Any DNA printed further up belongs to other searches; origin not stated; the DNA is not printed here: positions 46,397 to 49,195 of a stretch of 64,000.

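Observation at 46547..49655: Translationally coupled Ompalpha-like anchor and 832-aa OstA/LptD-like outer-membrane protein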

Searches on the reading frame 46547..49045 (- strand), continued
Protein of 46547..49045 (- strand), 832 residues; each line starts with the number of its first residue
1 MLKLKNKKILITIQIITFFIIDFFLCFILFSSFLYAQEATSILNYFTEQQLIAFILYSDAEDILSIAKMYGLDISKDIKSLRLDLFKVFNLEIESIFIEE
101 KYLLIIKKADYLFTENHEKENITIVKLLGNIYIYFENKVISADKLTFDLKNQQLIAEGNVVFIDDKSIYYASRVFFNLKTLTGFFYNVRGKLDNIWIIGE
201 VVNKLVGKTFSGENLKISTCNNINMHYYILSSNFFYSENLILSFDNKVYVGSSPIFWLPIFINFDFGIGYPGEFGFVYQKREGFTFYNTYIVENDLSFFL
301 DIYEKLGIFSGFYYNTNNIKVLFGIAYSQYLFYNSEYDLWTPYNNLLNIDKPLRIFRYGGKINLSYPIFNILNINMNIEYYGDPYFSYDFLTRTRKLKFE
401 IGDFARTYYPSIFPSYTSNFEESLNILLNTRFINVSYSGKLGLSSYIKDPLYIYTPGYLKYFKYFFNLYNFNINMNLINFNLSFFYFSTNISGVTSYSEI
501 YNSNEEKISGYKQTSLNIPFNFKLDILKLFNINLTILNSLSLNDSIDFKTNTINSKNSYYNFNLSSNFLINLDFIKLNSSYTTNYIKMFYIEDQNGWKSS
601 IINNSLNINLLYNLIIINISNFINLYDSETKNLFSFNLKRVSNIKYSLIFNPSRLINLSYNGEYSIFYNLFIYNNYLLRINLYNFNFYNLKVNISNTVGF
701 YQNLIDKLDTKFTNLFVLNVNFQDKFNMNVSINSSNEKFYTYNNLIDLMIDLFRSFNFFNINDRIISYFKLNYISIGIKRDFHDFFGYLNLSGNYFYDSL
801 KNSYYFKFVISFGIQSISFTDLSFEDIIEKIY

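Call 43: find_related_loci(query=A4, collection=genome_contigs, flank=8000)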
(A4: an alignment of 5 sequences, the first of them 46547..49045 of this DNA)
Query A4 (832 aa) in genome_contigs; peptide patterns used: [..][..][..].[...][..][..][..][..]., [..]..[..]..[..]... (x = any residue, [..] = any of these).
125 stretches matched a pattern; 31 encode a relative of the query (tblastn E <= 1e-3); 30 distinct loci.
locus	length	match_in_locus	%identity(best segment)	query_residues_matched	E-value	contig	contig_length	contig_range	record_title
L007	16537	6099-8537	25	29-832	2e-48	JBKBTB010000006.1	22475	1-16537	MAG: Exilispira sp. isolate 21I_052.bin.4 NODE_818_length_22475_cov_2.428827, whole genome shotgun sequence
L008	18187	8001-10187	23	127-822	1e-31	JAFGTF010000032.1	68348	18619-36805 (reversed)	MAG: Spirochaetes bacterium isolate Zod_Metabat.958 k87_3646268, whole genome shotgun sequence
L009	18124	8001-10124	23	104-785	6e-25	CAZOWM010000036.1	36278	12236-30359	MAG TPA_asm: uncultured Spirochaetota bacterium isolate binchicken_co89_665 genome assembly, contig: NODE_1612_length_36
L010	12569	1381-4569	25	48-793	2e-15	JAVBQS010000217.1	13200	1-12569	MAG: Spirochaetia bacterium isolate EPI_MAG_00173 c_000011751633, whole genome shotgun sequence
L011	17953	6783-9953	23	7-792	2e-11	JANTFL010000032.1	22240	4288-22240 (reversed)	MAG: Sediminispirochaeta sp. isolate bin10011 c_000000001959, whole genome shotgun sequence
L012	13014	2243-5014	24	138-792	1e-9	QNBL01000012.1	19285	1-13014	MAG: Spirochaetes bacterium isolate B11_G9 B11_Guay9_scaffold_01826, whole genome shotgun sequence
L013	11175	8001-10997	22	62-814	5e-9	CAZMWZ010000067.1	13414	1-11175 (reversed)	MAG TPA_asm: uncultured Spirochaetaceae bacterium isolate ERP119294_co4_432 genome assembly, contig: NODE_4551_length_13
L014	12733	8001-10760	21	154-814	2e-7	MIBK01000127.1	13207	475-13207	MAG: Spirochaetes bacterium RBG_16_67_19 RBG_16_scaffold_34031, whole genome shotgun sequence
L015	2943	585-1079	25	664-817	6e-7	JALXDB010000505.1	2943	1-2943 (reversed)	MAG: Spirochaetes bacterium isolate T2_metabat2_scaf2bin.224 T2_NODE_95031_length_2943_cov_2.034091, whole genome shotgu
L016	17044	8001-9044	26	139-395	1e-6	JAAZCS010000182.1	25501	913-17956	MAG: Treponema sp. isolate AS07pgkLD_224 100009_AS07, whole genome shotgun sequence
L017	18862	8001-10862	29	140-822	2e-6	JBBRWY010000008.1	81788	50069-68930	MAG: Treponematales bacterium isolate La4_metabat2.114 La4_metabat2.114_K_2274463_L_81788_cov_14.4214, whole genome shot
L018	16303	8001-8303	29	729-822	2e-6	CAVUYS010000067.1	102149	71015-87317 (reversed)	MAG: uncultured Spirochaetota bacterium isolate MFD05674.bin.2.117 genome assembly, contig: contig_33369, whole genome s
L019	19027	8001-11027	32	106-822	2e-6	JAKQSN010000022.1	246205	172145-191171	MAG: Spirochaetota bacterium isolate USMO_metabat.34 k141_1373398, whole genome shotgun sequence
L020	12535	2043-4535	25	213-775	7e-6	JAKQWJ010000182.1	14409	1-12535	MAG: Spirochaetota bacterium isolate USST_metabat.101_sub k141_61228, whole genome shotgun sequence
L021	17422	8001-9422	22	17-399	3e-5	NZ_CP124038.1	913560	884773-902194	Borreliella tanukii strain HK501 chromosome, complete genome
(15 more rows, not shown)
